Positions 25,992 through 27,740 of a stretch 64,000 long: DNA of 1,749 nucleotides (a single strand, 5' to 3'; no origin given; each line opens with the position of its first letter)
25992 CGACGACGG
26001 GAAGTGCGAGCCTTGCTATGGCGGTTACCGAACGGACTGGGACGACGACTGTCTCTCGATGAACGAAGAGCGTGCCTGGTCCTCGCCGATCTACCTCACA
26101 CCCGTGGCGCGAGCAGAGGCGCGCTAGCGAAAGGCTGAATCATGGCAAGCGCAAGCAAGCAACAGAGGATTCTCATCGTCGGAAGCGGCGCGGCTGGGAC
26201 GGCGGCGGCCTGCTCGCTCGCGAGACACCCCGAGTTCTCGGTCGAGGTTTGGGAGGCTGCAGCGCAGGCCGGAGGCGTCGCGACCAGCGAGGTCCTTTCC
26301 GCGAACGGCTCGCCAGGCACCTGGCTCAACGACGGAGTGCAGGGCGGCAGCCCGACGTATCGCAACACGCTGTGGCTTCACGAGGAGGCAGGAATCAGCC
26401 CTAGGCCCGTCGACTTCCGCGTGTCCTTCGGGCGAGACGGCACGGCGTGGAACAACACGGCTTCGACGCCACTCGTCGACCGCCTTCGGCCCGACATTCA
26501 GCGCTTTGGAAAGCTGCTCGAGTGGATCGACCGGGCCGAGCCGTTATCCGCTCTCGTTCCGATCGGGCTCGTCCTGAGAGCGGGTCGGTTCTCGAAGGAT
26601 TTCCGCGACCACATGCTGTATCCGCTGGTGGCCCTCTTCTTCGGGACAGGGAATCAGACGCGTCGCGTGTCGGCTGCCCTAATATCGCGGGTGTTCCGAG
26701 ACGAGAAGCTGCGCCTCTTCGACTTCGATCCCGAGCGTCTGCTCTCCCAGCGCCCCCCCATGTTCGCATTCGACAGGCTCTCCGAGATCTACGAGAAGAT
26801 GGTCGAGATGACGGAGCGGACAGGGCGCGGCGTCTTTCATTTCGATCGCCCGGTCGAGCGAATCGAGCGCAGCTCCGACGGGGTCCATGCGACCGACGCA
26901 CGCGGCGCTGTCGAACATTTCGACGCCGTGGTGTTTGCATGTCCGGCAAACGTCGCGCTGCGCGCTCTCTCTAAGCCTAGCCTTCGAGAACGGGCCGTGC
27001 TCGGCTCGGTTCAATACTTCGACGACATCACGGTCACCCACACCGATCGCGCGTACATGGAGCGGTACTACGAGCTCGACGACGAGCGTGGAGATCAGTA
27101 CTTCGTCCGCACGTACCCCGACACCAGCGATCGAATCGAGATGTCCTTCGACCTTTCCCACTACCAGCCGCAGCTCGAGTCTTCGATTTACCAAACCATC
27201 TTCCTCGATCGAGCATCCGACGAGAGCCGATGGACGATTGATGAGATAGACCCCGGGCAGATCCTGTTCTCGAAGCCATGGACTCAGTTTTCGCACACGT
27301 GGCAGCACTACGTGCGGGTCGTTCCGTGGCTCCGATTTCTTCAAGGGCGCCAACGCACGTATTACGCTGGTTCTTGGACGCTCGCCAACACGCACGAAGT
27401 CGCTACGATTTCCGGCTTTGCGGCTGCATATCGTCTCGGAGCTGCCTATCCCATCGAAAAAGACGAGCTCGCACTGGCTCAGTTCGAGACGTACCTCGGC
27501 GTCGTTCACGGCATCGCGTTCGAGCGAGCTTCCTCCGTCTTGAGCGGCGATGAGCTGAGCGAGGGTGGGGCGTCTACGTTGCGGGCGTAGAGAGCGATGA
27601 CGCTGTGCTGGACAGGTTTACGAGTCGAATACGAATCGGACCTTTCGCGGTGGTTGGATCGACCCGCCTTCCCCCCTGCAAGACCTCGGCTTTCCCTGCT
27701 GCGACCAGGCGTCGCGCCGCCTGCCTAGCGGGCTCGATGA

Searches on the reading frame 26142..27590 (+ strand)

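Call 62: search_protein_families(library=pfam, proteins=[window:26142-27590:+], max_evalue=0.001)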
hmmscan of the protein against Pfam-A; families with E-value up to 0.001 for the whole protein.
window:26142-27590:+ (482 aa): 4 families
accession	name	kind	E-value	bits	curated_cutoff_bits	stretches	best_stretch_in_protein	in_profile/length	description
PF01593.30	Amino_oxidase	-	3.5e-13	50.1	19.8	1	18-286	2-272/443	Flavin containing amine oxidoreductase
PF01266.30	DAO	-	1.4e-09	38.4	27.9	1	9-49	1-39/353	FAD dependent oxidoreductase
PF13450.12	NAD_binding_8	-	3.6e-09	37.2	21.9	1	12-67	1-50/68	NAD(P)-binding Rossmann-like domain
PF13454.12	NAD_binding_9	-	2.3e-06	28.1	21.8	0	213-267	99-152/155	FAD-NAD(P)-binding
